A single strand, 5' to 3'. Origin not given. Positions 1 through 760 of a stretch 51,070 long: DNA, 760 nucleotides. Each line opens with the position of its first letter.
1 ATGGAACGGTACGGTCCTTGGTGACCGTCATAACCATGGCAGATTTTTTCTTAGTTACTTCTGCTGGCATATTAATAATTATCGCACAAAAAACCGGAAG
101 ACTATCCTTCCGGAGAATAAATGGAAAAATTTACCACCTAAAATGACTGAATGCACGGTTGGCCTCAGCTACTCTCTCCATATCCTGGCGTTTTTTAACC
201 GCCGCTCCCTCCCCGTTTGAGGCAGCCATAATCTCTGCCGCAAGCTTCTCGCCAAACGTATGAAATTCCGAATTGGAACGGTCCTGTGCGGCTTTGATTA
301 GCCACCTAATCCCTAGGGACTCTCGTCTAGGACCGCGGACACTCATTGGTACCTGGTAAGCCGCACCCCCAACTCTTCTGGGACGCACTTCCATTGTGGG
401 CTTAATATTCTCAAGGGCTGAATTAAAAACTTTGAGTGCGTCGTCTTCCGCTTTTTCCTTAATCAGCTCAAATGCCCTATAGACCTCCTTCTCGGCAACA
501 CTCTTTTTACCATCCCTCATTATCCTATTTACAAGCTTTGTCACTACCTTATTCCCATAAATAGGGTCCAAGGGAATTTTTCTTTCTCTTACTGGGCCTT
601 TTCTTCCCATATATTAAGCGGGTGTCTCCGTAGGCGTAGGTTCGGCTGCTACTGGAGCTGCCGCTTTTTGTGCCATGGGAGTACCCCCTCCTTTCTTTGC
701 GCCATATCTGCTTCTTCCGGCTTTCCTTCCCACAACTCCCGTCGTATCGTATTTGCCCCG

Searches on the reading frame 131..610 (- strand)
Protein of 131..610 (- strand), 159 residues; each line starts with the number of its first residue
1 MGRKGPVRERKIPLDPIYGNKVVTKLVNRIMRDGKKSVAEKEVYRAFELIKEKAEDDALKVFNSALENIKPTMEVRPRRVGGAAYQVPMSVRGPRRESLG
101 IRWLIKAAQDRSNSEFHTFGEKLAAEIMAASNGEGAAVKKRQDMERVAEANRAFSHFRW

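Call 72: find_encoding_contigs(protein=window:131-610:-, flank=10000, max_places=1)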
Protein window:131-610:- (159 aa): 23 contigs read that carry it; 1 place shown.
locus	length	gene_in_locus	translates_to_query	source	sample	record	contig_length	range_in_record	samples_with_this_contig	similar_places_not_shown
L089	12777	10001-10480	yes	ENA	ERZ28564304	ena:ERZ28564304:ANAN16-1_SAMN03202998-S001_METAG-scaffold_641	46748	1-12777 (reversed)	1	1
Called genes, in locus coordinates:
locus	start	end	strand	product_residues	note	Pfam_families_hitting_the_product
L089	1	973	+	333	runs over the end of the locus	PF02618:YceG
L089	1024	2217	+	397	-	-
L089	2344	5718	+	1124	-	PF04563:RNA_pol_Rpb2_1, PF04561:RNA_pol_Rpb2_2, PF04565:RNA_pol_Rpb2_3, PF10385:RNA_pol_Rpb2_45, PF00562:RNA_pol_Rpb2_6, PF04560:RNA_pol_Rpb2_7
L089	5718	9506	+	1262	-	PF04997:RNA_pol_Rpb1_1, PF00623:RNA_pol_Rpb1_2, PF04983:RNA_pol_Rpb1_3, PF04998:RNA_pol_Rpb1_5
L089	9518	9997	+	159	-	PF00164:Ribosom_S12_S23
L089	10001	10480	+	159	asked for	PF00177:Ribosomal_S7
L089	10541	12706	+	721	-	PF00009:GTP_EFTU, PF22042:EF-G_D2, PF03144:GTP_EFTU_D2, PF14492:EFG_III, PF16658:RF3_C (weak), PF03764:EFG_IV, PF00679:EFG_C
